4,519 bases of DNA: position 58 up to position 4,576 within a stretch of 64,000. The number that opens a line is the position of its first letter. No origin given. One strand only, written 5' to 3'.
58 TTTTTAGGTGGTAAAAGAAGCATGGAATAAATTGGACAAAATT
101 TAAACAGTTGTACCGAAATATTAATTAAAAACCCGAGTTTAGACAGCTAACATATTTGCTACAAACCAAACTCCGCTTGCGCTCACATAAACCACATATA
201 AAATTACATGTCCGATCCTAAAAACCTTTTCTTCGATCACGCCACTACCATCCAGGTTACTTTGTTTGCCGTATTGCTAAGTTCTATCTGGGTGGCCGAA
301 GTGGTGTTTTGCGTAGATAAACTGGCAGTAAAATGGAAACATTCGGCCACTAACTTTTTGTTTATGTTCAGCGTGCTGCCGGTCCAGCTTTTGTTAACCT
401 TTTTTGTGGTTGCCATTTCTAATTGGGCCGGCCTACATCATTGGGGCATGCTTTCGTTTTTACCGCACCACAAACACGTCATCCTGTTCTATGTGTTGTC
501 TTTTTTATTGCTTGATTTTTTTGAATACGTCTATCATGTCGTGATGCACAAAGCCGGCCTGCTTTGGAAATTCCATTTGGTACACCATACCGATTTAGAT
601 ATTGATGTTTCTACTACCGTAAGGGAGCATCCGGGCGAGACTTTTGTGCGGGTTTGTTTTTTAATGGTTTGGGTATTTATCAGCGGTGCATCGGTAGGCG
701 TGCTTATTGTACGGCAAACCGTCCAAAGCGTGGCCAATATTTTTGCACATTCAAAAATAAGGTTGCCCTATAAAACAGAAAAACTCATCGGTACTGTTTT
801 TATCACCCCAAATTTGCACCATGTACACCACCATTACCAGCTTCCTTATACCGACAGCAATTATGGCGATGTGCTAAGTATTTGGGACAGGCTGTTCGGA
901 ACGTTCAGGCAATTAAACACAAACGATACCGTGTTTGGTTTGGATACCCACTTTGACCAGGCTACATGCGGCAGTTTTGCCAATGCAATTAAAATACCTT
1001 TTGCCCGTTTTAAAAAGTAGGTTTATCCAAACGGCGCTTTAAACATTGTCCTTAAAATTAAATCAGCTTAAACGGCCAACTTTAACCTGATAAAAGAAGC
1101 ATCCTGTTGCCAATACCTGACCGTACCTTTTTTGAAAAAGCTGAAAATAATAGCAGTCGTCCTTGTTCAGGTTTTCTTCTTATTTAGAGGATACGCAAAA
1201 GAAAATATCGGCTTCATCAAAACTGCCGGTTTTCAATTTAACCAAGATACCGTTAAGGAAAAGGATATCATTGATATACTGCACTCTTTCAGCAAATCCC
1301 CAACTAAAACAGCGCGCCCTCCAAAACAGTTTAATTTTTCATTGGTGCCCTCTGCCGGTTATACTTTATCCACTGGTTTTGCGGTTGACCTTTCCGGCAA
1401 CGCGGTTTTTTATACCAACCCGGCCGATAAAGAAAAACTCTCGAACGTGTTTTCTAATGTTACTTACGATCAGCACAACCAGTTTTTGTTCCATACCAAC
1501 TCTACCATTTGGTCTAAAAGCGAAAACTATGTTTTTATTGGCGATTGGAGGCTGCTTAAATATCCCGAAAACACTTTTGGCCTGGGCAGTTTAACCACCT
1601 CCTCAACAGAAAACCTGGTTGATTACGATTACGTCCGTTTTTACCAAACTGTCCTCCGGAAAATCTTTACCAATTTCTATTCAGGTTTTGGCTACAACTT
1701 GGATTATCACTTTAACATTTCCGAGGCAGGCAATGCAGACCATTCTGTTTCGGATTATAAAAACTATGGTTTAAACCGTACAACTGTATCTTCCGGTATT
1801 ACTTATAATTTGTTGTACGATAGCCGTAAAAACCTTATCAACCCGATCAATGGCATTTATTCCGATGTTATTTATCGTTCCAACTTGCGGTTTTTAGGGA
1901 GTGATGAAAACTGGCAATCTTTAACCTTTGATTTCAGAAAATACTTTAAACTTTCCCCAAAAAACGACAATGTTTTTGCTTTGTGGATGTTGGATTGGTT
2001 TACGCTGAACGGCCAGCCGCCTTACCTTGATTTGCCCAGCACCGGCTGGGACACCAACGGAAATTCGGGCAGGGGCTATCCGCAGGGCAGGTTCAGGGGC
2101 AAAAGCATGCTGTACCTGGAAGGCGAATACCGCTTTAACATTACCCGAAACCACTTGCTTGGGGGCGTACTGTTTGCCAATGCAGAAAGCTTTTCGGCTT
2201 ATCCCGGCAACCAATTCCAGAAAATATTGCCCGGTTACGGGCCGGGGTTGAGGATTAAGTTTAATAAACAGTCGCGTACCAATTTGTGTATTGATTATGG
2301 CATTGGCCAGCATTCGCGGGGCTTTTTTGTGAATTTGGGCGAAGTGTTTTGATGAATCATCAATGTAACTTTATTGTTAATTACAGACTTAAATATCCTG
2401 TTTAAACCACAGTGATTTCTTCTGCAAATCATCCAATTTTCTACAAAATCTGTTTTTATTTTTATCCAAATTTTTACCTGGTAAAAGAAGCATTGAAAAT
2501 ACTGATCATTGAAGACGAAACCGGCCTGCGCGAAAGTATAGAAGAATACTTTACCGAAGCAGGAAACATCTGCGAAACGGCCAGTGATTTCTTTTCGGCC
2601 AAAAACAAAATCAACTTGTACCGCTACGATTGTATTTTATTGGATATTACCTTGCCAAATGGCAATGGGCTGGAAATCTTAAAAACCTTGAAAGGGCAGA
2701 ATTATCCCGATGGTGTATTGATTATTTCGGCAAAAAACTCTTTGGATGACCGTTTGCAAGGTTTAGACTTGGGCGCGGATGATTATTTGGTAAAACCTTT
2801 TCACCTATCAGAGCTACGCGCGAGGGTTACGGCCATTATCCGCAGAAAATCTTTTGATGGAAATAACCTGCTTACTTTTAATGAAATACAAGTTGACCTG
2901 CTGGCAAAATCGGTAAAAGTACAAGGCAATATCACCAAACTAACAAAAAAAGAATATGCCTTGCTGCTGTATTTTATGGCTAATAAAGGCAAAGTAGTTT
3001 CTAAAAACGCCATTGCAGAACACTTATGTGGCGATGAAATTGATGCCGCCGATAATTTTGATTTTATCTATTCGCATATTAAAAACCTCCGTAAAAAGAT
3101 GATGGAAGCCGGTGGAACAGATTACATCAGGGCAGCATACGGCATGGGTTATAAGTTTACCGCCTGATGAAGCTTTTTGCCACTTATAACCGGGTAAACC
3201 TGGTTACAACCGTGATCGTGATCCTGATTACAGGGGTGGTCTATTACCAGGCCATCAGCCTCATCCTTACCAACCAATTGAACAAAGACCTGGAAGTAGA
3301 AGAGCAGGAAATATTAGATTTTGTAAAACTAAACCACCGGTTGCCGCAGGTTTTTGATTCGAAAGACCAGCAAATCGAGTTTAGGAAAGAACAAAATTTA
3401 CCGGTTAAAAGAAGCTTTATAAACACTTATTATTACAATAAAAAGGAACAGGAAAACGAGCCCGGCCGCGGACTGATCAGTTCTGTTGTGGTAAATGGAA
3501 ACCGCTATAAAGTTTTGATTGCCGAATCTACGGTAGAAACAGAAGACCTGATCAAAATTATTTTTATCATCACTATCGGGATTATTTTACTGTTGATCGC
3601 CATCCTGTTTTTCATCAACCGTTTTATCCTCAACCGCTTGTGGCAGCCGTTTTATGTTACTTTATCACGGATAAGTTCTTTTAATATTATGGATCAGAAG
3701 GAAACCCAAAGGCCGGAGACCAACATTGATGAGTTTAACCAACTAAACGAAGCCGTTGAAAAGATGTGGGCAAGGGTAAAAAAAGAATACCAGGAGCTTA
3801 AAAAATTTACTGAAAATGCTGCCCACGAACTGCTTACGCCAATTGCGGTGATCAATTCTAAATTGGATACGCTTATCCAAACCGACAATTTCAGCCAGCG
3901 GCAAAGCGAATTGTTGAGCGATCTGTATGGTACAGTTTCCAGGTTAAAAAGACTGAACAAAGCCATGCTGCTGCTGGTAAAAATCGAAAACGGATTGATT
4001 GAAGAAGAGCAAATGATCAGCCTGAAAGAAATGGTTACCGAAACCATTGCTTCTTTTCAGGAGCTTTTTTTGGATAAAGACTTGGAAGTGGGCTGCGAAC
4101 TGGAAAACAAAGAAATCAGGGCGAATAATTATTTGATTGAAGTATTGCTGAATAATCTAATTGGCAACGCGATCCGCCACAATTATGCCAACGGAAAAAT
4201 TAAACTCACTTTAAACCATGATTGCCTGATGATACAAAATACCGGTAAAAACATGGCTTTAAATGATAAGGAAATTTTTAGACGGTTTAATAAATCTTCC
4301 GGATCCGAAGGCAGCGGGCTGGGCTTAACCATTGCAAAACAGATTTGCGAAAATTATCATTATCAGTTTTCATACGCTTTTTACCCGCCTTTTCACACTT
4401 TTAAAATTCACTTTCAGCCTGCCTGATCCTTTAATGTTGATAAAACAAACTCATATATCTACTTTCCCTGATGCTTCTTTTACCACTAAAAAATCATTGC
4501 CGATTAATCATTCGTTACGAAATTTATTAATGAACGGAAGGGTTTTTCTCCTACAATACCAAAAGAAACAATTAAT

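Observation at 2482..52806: In-CDS copies use only a few reading frames: xKEA(S/L), DASF(T) or LLL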

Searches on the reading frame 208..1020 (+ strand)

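Call 52: search_protein_families(library=pfam, proteins=[window:208-1020:+])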
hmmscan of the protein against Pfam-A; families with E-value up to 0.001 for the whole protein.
window:208-1020:+ (270 aa): 1 family
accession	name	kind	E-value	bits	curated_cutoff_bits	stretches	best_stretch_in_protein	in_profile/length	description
PF04116.19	FA_hydroxylase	-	2.2e-26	93.3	31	1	96-232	2-132/132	Fatty acid hydroxylase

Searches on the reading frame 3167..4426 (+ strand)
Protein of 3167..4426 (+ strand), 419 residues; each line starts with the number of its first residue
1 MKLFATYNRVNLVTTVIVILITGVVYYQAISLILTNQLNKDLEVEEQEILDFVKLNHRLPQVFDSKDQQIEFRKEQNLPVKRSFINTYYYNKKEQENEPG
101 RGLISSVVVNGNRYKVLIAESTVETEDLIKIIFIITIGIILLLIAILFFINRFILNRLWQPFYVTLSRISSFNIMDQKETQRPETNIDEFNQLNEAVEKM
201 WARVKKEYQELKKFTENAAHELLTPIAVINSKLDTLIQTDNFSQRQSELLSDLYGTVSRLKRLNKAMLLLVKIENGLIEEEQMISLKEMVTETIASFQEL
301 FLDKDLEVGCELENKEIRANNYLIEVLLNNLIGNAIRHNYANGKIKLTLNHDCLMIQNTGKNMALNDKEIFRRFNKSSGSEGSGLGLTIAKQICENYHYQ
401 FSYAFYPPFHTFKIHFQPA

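Call 11: search_protein_families(library=pfam, proteins=[window:3167-4426:+])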
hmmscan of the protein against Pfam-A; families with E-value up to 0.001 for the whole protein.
window:3167-4426:+ (419 aa): 3 families
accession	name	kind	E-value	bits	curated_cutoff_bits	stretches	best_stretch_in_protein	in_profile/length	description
PF02518.31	HATPase_c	-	1.4e-12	48.5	26.4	1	325-400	7-90/111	Histidine kinase-, DNA gyrase B-, and HSP90-like ATPase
PF00512.31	HisKA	-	6.3e-09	36.2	26.9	1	211-276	2-66/66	His Kinase A (phospho-acceptor) domain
PF24151.2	ArlX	-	0.00078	19.4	28.7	0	132-237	1-102/229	ArlX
